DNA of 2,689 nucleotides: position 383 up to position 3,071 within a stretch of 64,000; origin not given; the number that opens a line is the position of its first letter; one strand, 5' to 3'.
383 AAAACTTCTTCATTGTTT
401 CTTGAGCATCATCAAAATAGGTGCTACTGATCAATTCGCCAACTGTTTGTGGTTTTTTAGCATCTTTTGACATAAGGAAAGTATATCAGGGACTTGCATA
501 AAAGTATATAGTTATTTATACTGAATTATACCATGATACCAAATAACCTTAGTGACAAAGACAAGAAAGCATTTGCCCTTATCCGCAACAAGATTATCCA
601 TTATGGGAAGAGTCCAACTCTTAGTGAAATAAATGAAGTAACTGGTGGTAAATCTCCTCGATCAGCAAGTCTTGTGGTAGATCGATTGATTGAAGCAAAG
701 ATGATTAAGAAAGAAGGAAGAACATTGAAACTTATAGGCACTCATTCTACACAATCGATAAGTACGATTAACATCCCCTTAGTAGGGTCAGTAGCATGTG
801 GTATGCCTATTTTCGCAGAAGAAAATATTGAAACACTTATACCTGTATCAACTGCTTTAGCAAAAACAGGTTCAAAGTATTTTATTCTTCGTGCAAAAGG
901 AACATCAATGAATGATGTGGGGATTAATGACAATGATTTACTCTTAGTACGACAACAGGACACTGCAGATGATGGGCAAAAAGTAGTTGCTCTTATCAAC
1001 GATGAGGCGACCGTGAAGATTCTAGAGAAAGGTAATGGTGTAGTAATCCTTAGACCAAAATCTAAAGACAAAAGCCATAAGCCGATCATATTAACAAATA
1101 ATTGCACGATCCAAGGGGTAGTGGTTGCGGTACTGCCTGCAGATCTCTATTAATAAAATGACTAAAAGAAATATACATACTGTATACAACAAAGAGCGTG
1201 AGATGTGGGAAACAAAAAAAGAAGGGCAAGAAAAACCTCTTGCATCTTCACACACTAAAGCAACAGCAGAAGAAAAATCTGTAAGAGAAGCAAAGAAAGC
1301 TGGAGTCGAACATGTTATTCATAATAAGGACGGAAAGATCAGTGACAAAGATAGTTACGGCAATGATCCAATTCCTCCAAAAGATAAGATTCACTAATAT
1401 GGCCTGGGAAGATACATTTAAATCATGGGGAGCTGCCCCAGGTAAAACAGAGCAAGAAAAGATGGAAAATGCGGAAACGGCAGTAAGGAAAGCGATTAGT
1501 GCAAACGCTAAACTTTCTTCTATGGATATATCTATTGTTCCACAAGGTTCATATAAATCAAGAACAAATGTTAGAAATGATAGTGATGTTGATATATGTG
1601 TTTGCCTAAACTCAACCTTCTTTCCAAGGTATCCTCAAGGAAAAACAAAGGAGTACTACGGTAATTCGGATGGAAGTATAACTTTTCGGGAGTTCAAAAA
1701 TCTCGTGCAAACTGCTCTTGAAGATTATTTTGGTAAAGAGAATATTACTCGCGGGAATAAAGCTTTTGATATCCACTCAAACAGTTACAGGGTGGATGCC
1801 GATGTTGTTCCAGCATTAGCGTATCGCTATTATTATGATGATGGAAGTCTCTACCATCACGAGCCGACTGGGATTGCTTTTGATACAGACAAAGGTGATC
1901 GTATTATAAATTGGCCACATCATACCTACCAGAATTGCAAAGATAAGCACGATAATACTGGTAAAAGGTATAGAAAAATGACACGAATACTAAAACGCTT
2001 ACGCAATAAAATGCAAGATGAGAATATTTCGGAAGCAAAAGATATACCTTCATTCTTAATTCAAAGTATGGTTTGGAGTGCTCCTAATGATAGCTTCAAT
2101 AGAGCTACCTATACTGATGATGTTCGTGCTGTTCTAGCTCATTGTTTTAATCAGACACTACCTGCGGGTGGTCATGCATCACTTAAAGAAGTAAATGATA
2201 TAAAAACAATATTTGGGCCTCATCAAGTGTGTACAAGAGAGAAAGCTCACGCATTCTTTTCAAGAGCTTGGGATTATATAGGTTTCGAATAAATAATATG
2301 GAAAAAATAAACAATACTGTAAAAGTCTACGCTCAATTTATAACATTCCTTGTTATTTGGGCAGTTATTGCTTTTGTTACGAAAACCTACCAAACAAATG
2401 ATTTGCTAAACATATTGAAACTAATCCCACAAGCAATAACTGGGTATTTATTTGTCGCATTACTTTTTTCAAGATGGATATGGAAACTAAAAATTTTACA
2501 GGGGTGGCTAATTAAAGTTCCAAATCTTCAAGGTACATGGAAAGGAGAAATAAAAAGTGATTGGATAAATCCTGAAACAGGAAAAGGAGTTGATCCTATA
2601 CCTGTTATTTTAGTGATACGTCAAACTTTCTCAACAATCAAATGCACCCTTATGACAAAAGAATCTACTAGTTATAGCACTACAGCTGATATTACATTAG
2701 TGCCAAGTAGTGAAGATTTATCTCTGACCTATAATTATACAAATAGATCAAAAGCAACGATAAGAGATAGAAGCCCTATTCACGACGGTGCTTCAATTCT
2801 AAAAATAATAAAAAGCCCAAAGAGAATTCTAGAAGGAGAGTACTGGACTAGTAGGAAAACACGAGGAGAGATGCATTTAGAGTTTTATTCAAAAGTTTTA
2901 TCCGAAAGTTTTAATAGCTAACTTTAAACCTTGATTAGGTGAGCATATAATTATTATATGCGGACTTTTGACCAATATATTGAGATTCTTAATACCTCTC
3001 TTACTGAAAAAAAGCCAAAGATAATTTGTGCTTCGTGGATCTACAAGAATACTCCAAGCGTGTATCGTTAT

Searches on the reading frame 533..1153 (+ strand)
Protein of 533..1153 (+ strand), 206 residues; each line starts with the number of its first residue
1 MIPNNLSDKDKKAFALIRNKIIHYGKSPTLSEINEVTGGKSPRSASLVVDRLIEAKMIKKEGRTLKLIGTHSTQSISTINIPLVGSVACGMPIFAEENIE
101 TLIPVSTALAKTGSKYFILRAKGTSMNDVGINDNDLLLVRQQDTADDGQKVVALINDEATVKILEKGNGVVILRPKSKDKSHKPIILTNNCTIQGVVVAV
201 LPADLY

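Call 3: search_protein_families(library=pfam, proteins=[window:533-1153:+], max_evalue=1)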
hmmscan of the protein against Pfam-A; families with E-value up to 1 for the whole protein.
window:533-1153:+ (206 aa): 3 families
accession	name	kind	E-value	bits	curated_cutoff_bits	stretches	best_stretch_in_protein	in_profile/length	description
PF00717.28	Peptidase_S24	-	3.9e-27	94.7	23.3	1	82-198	1-116/116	Peptidase S24-like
PF01726.22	LexA_DNA_bind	-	0.004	17.4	23.7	1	5-52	3-50/65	LexA DNA binding domain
PF14824.11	Sirohm_synth_M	-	0.15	12.1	25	0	37-48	10-21/28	Sirohaem biosynthesis protein central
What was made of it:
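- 533..1153 (+): S24 (LexA/CI-like) repressor gene. It is the conserved left flank of cargo slot 1. Pfam Peptidase_S24 scores 4e-27, with a weak LexA_DNA_bind match (call 3).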

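Call 4: search_protein_families(library=padloc, proteins=[window:533-1153:+], max_evalue=1)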
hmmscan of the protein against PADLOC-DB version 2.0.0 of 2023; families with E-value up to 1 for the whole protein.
window:533-1153:+ (206 aa): 1 family
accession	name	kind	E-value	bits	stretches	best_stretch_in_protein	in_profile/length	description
PDLC04183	HEC-01A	-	0.011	12.8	1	21-75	298-347/402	-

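Call 66: search_protein_families(library=phrogs, proteins=[window:533-1153:+], max_evalue=0.001)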
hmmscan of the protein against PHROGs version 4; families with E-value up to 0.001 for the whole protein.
window:533-1153:+ (206 aa): 7 families
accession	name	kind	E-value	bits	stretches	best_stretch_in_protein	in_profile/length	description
phrog_811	-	DNA, RNA and nucleotide metabolism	2.7e-22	79.8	1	74-201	5-132/140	UmuD-like protein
phrog_4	-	transcription regulation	4.9e-21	76.2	1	56-202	204-337/400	transcriptional repressor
phrog_6201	-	transcription regulation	1.1e-06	29.5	1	111-200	23-114/121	CI-like repressor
phrog_3502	-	unknown function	8.9e-06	26.8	1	5-68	48-112/131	-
phrog_24920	-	unknown function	3.1e-05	24.9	1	5-59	3-57/125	-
phrog_10470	-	DNA, RNA and nucleotide metabolism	0.00012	22.8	1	127-197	2-71/79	UmuD-like protein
phrog_8558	-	unknown function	0.00033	21.9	1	111-199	15-106/114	-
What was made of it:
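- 533..1153 (+): PHROG hits are transcriptional repressor, CI-like and UmuD-like (call 66).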

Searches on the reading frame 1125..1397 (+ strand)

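Call 3: search_protein_families(library=pfam, proteins=[window:1125-1397:+], max_evalue=1)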
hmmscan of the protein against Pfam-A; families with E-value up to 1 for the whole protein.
window:1125-1397:+ (90 aa): 4 families
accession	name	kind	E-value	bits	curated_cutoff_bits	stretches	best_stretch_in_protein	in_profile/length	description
PF09954.14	DUF2188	-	3.1e-12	46.9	22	1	17-78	1-62/62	Uncharacterized protein conserved in bacteria (DUF2188)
PF11810.13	DUF3332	-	0.03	14.4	25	1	9-49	109-149/170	Domain of unknown function (DUF3332)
PF15763.10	DUF4692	-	0.04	14.8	27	1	4-85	18-98/167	Regulator of human erythroid cell expansion (RHEX)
PF18379.6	FERM_F1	-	0.1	13.1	26.1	1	28-68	6-46/96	FERM F1 ubiquitin-like domain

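Call 6: search_protein_families(library=phrogs, proteins=[window:1125-1397:+], max_evalue=1)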
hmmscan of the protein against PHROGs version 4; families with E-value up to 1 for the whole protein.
window:1125-1397:+ (90 aa): 4 families
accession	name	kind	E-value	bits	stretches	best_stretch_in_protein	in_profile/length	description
phrog_3220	-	unknown function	7.1e-16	59.2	1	15-87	3-74/74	-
phrog_22338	-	unknown function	1.3e-11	46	1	11-86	130-206/207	-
phrog_30956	-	unknown function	0.12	13.6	1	9-52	9-52/87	-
phrog_18516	-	unknown function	0.12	13.4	0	57-79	39-60/74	-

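Call 7: search_protein_families(library=ncbifam, proteins=[window:1125-1397:+], max_evalue=1)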
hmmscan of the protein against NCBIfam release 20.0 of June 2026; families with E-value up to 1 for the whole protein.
window:1125-1397:+ (90 aa): 0 families

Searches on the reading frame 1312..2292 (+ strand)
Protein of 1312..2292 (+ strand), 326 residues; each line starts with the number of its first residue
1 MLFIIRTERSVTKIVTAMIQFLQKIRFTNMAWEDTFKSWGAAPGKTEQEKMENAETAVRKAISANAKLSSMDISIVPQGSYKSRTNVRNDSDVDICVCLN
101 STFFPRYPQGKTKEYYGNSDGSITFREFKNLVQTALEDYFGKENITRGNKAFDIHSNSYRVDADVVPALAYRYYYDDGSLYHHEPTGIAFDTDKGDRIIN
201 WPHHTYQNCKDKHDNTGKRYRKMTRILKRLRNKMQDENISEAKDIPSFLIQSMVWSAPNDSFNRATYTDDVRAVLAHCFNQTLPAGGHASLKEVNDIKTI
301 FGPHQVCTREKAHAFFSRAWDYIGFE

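Call 3: search_protein_families(library=pfam, proteins=[window:1312-2292:+], max_evalue=1)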
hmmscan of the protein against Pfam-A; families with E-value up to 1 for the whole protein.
window:1312-2292:+ (326 aa): 6 families
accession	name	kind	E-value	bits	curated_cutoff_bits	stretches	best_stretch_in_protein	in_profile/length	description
PF01909.29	NTP_transf_2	-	0.0015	19.3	21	1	59-103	2-44/93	Nucleotidyltransferase domain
PF18144.7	SMODS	-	0.0065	17.2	26.5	1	42-105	15-79/164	Second Messenger Oligonucleotide or Dinucleotide Synthetase domain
PF22600.2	MTPAP-like_central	-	0.052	14.1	27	1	48-102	15-68/139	Poly(A) RNA polymerase, mitochondrial-like, central palm domain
PF21654.3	DncV-like_NTFase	-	0.054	14.9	24.9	1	76-116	4-49/90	Cyclic GMP-AMP synthase DncV-like, nucleotidyltransferase domain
PF09400.15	DUF2002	-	0.074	13.4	23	1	69-122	45-96/110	Protein of unknown function (DUF2002)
PF00036.39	EF-hand_1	-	0.15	12.1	25.4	1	118-133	12-27/29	EF hand domain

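Call 4: search_protein_families(library=padloc, proteins=[window:1312-2292:+], max_evalue=1)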
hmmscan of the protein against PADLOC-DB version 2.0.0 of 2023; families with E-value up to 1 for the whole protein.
window:1312-2292:+ (326 aa): 31 families (the best 25 are shown)
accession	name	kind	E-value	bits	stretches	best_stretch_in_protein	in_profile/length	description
PDLC00801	Cyclase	-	2.2e-118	392.7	1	30-326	3-295/295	oligonucleotide-cyclase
PDLC00794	Cyclase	-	2.4e-76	254.9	1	30-326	2-296/297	oligonucleotide-cyclase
PDLC00788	Cyclase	-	2.2e-61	206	1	34-318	6-289/297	oligonucleotide-cyclase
PDLC00812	Cyclase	-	8.8e-47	157.5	1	23-324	38-350/352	oligonucleotide-cyclase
PDLC00789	Cyclase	-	7.5e-22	76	1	50-305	11-243/261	oligonucleotide-cyclase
PDLC00807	Cyclase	-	8.4e-22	75.8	1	53-269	59-267/342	oligonucleotide-cyclase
PDLC00772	Cyclase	-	2e-20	71.1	1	57-269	78-291/375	oligonucleotide-cyclase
PDLC00784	Cyclase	-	1.8e-13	48.5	2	112-302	138-321/351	oligonucleotide-cyclase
PDLC00809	Cyclase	-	2.5e-10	38.4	1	45-279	19-225/295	oligonucleotide-cyclase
PDLC00823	Cyclase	-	1.1e-09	36.3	1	46-259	21-196/285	oligonucleotide-cyclase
PDLC00822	Cyclase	-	5.7e-08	30.5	1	43-100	16-77/375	oligonucleotide-cyclase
PDLC00803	Cyclase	-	8.9e-08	30.1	1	47-259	21-186/253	oligonucleotide-cyclase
PDLC00810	Cyclase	-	1.1e-07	29.7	1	43-171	17-133/335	oligonucleotide-cyclase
PDLC00808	Cyclase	-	6e-07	27.1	1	76-282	55-240/325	oligonucleotide-cyclase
PDLC00795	Cyclase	-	4.5e-06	24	2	48-100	23-79/340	oligonucleotide-cyclase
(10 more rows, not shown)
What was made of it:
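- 1399..2292 (+): CD-NTase, the CBASS cyclase. It is cargo in slot 1. PADLOC cyclase PDLC00801 scores 2e-118 (call 4).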

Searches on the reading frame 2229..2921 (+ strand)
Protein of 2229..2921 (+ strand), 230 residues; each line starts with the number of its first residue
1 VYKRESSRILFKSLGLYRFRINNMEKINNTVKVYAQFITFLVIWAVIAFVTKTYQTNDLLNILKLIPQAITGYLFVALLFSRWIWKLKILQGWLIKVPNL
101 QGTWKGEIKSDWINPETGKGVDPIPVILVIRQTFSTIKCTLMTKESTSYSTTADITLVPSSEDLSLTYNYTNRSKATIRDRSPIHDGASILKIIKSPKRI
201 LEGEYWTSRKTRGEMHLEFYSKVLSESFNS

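Call 3: search_protein_families(library=pfam, proteins=[window:2229-2921:+], max_evalue=1)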
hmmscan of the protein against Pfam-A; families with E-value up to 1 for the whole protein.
window:2229-2921:+ (230 aa): 2 families
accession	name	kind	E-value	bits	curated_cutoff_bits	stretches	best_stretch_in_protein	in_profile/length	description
PF18153.7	Cap15_CD_rec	-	3.3e-22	79.5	31.2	1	96-218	2-121/122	Cap15, cyclic dinucleotide receptor domain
PF23471.1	Cap15_TM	-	0.015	16.4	28.2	1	30-86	2-59/59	Cap15, TM helices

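Call 4: search_protein_families(library=padloc, proteins=[window:2229-2921:+], max_evalue=1)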
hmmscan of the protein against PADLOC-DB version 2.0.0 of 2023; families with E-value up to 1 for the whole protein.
window:2229-2921:+ (230 aa): 17 families
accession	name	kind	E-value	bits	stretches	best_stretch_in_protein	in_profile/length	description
PDLC00702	Effector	-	1.4e-73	244.7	1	24-229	1-205/211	2TM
PDLC00694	Effector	-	1.8e-58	195.4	1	36-229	10-199/208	2TM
PDLC00704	Effector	-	6.9e-41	138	1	37-220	16-201/207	2TM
PDLC00705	Effector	-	2.4e-35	120.3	1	25-218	8-198/203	2TM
PDLC00673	Effector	-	6e-35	118.5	1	28-221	5-193/214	2TM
PDLC00714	Effector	-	2.3e-33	113.4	1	33-222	6-195/200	2TM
PDLC00708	Effector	-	1.7e-32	110.5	1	37-218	21-190/191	2TM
PDLC00703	Effector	-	5.7e-31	105.7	1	31-222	14-198/204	2TM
PDLC00683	Effector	-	5.1e-27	92.8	1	25-219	3-179/185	2TM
PDLC00686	Effector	-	1e-24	85.2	1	23-218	12-205/209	2TM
PDLC00671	Effector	-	1.4e-16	59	1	35-212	11-208/223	2TM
PDLC00697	Effector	-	1.1e-15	55.8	1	45-217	22-202/207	2TM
PDLC00669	Effector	-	1.1e-15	55.7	1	40-228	13-206/206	2TM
PDLC00679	Effector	-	4.5e-13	47.5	1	27-211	7-200/218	2TM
PDLC00682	Effector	-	1.6e-12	45.6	1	27-211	11-202/218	2TM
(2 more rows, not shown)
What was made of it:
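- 2298..2921 (+): Cap15-type 2TM beta-barrel CBASS effector. It is cargo in slot 1. Pfam Cap15_CD_rec scores 3e-22 and PADLOC 2TM effector scores 1e-73 (calls 3, 4).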
